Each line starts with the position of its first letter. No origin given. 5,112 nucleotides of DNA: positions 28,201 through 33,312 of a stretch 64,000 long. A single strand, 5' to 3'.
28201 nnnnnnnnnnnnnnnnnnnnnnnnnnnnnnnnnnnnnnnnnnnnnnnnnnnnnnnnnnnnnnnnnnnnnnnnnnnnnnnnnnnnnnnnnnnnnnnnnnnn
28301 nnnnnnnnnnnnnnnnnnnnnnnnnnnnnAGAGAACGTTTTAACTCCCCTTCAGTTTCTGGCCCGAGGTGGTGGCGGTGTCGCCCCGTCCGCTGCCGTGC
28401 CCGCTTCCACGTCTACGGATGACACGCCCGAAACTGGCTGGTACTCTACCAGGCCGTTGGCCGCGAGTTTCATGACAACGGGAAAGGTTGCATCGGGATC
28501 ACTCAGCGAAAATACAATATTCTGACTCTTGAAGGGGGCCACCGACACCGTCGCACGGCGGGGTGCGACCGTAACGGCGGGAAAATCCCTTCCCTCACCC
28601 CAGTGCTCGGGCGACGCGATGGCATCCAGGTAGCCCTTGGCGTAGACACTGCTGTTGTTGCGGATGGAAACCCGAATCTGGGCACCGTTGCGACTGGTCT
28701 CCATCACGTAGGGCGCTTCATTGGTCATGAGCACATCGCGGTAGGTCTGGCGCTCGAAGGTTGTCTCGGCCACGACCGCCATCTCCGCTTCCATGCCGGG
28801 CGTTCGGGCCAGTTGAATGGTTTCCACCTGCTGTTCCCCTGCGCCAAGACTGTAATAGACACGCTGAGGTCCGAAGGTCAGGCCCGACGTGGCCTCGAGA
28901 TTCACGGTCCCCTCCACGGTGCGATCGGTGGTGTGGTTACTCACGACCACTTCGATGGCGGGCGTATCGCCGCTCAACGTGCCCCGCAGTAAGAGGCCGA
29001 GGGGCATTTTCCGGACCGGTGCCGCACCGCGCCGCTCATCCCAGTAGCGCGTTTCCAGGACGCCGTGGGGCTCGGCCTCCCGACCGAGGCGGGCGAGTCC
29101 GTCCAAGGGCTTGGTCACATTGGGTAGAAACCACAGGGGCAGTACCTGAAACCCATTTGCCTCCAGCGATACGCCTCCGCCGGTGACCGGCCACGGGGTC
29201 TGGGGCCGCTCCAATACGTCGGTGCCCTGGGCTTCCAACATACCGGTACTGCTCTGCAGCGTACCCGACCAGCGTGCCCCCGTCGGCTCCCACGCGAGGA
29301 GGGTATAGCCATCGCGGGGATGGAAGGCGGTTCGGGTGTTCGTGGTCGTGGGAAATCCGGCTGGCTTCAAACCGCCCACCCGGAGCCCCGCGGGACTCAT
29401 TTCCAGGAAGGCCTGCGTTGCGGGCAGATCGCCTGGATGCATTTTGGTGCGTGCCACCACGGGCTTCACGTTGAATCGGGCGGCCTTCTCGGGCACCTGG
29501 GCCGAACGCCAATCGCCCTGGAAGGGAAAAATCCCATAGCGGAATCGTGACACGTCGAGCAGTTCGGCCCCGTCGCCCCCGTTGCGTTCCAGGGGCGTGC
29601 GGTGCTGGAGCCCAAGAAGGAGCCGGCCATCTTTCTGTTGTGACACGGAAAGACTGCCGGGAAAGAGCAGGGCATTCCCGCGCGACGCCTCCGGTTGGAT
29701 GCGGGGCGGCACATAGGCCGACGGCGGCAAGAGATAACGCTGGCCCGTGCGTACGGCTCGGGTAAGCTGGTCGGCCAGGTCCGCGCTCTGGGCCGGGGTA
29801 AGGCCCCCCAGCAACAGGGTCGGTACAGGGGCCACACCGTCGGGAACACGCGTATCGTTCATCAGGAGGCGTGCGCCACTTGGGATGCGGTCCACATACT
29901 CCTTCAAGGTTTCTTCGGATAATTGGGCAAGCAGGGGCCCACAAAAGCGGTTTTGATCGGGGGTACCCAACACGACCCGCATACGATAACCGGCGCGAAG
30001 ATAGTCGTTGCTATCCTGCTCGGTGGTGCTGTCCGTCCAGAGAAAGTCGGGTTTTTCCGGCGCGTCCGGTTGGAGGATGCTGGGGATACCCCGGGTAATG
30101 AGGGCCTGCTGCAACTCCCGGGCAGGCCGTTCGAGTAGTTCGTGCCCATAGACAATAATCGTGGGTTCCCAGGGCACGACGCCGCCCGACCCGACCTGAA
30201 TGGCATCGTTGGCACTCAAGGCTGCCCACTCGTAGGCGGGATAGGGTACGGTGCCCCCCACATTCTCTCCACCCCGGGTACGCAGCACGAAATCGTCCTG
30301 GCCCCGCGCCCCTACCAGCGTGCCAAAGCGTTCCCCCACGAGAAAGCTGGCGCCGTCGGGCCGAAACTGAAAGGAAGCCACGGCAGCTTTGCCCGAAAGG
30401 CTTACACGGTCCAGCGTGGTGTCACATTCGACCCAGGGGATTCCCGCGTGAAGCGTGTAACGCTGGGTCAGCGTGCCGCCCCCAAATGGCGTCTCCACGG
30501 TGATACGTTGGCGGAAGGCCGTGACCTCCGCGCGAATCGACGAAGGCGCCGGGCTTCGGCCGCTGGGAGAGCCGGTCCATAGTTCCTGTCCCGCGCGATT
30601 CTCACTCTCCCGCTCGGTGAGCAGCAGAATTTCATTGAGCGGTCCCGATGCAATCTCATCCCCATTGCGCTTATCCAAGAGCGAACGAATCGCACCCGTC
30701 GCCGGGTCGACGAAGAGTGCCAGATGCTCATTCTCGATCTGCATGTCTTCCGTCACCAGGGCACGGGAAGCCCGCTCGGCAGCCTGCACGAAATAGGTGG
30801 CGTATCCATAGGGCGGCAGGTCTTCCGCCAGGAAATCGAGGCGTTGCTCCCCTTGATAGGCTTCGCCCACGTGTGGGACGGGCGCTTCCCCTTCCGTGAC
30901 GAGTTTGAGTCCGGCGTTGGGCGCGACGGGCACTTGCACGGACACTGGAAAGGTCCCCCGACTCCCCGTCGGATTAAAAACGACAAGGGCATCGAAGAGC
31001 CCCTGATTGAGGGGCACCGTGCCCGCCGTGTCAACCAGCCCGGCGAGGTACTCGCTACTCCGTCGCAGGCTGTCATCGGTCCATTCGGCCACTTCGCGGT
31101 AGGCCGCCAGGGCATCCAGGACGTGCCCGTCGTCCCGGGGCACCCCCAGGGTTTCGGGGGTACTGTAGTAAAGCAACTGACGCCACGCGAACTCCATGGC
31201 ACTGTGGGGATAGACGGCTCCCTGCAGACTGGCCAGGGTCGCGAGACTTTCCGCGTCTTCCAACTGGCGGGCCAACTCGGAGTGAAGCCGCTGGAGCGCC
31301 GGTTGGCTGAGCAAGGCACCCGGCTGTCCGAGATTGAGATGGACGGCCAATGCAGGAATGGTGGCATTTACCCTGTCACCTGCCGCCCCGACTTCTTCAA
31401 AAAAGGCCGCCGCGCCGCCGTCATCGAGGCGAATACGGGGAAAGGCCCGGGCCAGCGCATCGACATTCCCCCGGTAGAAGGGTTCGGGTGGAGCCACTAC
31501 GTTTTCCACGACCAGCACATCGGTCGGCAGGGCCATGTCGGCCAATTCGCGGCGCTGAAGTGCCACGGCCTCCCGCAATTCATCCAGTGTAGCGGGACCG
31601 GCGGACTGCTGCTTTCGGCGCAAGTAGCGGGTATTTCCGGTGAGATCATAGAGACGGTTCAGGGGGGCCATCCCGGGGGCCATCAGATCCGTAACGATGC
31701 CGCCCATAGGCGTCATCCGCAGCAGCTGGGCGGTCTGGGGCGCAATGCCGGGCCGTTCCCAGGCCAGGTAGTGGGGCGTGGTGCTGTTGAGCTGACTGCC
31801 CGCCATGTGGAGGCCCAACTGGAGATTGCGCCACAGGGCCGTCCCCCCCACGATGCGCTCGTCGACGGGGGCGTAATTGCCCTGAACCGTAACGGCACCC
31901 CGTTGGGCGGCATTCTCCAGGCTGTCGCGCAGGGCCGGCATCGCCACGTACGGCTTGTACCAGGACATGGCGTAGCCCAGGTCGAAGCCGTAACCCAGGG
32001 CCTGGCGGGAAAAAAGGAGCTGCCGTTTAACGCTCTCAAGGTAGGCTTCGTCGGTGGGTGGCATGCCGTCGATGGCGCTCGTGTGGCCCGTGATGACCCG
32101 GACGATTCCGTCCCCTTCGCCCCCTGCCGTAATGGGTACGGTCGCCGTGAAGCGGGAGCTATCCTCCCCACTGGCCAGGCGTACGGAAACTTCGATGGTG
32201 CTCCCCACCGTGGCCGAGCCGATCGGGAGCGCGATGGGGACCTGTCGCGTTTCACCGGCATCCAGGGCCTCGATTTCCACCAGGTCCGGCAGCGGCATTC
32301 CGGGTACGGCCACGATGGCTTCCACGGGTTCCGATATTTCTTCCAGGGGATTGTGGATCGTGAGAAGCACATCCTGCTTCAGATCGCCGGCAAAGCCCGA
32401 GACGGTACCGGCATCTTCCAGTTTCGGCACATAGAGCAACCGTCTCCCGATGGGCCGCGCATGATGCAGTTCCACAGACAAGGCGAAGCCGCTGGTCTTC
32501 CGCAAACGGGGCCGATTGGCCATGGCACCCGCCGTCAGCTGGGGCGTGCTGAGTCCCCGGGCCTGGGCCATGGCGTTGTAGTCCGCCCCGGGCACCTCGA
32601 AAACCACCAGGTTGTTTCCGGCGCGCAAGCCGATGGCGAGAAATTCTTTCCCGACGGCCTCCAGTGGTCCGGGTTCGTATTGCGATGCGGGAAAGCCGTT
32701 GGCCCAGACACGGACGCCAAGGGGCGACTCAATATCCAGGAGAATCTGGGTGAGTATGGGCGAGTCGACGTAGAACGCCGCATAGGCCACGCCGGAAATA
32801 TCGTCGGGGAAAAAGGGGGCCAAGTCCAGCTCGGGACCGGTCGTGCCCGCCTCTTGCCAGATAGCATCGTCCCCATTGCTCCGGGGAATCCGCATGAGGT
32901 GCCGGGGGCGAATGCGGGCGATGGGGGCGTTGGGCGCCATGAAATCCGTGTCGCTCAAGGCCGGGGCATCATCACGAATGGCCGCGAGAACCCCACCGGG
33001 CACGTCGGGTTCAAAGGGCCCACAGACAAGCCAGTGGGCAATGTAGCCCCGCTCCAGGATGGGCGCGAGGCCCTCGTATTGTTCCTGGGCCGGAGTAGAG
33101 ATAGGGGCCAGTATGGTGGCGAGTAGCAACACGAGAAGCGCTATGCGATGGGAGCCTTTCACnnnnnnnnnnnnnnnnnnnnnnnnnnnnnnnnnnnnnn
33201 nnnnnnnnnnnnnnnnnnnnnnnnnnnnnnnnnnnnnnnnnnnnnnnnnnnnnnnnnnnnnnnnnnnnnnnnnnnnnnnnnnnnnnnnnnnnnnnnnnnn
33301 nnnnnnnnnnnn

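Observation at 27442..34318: Three-gene operon: polytopic membrane protein, a 1603-aa secreted GH38-like giant, and a CPBP-like membrane protease.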

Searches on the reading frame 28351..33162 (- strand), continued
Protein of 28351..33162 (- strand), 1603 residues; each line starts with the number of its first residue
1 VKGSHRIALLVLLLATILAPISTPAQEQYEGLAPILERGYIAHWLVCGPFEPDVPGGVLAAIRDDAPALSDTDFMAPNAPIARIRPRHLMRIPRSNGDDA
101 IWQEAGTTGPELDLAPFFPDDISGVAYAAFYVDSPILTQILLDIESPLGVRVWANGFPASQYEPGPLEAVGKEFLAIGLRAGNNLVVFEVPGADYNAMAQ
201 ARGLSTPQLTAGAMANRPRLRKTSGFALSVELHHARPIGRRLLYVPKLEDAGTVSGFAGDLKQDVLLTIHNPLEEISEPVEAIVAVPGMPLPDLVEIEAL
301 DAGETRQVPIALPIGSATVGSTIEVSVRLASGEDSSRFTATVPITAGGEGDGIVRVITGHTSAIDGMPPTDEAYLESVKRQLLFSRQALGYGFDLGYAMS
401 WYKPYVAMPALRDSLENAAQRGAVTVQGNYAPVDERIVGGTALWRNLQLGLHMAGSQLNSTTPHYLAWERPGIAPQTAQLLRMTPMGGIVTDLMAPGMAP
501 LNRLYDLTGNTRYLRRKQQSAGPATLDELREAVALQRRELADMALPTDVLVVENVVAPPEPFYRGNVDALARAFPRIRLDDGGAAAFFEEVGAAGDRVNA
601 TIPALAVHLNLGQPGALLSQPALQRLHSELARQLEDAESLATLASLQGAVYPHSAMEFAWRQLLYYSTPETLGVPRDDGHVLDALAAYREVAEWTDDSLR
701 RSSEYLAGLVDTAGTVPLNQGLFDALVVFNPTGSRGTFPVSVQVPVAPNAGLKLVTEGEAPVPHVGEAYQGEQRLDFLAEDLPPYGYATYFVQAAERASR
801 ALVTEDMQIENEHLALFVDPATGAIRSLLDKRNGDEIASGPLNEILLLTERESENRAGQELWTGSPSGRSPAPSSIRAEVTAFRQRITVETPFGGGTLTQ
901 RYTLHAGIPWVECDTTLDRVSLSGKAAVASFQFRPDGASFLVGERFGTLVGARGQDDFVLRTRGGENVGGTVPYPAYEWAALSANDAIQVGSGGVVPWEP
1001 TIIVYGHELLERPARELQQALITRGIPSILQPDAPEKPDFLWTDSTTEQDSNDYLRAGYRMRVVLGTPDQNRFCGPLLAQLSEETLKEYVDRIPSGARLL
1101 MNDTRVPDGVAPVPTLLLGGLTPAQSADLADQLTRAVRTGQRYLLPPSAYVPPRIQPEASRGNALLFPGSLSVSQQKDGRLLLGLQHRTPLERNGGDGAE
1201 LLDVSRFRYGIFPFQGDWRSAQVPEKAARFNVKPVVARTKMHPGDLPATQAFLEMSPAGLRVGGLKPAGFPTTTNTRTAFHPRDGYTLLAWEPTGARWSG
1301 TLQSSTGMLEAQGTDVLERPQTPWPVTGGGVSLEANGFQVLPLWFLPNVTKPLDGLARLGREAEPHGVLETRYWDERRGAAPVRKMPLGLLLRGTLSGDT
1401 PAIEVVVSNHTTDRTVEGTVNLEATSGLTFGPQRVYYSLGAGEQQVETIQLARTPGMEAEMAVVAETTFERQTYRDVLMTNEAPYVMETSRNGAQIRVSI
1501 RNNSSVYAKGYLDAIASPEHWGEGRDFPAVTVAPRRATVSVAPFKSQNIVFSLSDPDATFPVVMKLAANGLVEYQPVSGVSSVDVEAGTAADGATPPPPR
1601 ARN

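Call 86: search_protein_families(library=pfam, proteins=[L039:9878-14665:+, L029:85-5013:+, L033:9929-14596:+], max_evalue=0.01)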
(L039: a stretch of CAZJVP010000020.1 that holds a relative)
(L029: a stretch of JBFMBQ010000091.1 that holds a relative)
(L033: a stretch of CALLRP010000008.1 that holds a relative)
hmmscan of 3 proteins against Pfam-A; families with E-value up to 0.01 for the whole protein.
L039:9878-14665:+ (1595 aa): 4 families
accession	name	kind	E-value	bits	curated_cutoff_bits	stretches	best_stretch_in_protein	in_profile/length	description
PF01074.27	Glyco_hydro_38N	-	1.9e-23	83.7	25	1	325-559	8-257/270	Glycosyl hydrolases family 38 N-terminal domain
PF09261.16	Alpha-mann_mid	-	4.3e-15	56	31.1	1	576-670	1-95/96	Alpha mannosidase middle domain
PF07748.19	Glyco_hydro_38C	-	2.8e-11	44.5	25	1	778-948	1-160/206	Glycosyl hydrolases family 38 C-terminal domain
PF17677.7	Glyco_hydro38C2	-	1.2e-07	32.2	22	1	1245-1329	1-72/72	Glycosyl hydrolases family 38 C-terminal beta sandwich domain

L029:85-5013:+ (1642 aa): 6 families
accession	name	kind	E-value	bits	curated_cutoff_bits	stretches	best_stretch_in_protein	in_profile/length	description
PF01074.27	Glyco_hydro_38N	-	7.7e-19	68.6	25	1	370-513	1-145/270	Glycosyl hydrolases family 38 N-terminal domain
PF09261.16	Alpha-mann_mid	-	1.1e-15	58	31.1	1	633-727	2-96/96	Alpha mannosidase middle domain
PF17677.7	Glyco_hydro38C2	-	2.5e-09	37.6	22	1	1308-1392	1-72/72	Glycosyl hydrolases family 38 C-terminal beta sandwich domain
PF07748.19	Glyco_hydro_38C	-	1e-08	36.1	25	1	836-1023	1-175/206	Glycosyl hydrolases family 38 C-terminal domain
PF10633.15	NPCBM_assoc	-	0.00035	21.2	24.4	0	1459-1508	8-58/78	NPCBM-associated, NEW3 domain of alpha-galactosidase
PF21260.3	Laman-like_dom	-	0.0018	18.9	27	1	798-818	27-47/47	Lysosomal alpha-mannosidase-like, central domain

L033:9929-14596:+ (1555 aa): 2 families
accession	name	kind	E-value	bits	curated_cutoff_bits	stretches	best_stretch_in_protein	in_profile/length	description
PF17677.7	Glyco_hydro38C2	-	7.8e-05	23.2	22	1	1267-1326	13-72/72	Glycosyl hydrolases family 38 C-terminal beta sandwich domain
PF07748.19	Glyco_hydro_38C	-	0.0024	18.6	25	1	834-927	1-105/206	Glycosyl hydrolases family 38 C-terminal domain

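Call 90: list_cluster_members(proteins=[P0046, window:28351-33162:-])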
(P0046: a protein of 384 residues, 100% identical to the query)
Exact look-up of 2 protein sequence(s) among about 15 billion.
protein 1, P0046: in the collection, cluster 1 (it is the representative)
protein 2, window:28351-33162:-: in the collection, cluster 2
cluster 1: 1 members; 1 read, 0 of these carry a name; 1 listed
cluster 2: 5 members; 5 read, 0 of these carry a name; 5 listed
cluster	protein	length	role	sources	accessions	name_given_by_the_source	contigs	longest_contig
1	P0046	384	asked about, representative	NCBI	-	-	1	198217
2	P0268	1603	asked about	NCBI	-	-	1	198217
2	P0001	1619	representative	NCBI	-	-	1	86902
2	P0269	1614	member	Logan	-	-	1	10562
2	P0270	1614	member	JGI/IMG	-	-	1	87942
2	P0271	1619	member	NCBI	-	-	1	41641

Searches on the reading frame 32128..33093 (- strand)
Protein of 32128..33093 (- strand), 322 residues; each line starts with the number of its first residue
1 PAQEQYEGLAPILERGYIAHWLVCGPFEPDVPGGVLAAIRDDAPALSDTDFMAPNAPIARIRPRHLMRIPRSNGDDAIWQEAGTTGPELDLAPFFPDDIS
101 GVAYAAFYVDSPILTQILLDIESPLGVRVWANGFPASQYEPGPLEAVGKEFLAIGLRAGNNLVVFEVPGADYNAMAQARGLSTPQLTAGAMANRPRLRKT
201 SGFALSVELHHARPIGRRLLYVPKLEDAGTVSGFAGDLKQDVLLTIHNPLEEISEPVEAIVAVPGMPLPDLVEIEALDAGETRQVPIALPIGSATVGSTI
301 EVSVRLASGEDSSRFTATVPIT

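Call 54: predict_structure(alignment_id=A5)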
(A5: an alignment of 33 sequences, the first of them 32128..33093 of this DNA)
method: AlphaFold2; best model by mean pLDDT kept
length: 322 residues; sequences in the alignment: 33
mean_pLDDT: 94.5   pTM: 0.91
mean pLDDT of the five models: 94.5, 94.4, 93.6, 93.5, 93.5
residues with pLDDT >= 90: 290; 70-90: 27; 50-70: 2; < 50: 3
segments of 3 or more residues with pLDDT < 50: 1-3
pLDDT, mean of each block of 10 residues (from residue 1): 71 97 96 96 96 95 96 94 96 91 98 97 97 96 93 97 97 96 93 92 95 94 97 89 97 97 93 97 97 91 97 97 92
secondary structure, 60 per line:
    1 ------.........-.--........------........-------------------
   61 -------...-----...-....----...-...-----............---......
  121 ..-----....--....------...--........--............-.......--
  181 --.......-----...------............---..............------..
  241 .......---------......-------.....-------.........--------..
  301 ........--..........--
elements in order: H9-15 E20-27 H34-41 E68-70 E76-78 E80-83 E88-90 E100-111 E115-122 E128-131 E134-137 E149-156 E159-170 H172-178 H183-189 E204-215 E219-232 E239-247 E257-262 E270-274 E282-290 E299-308 E311-320
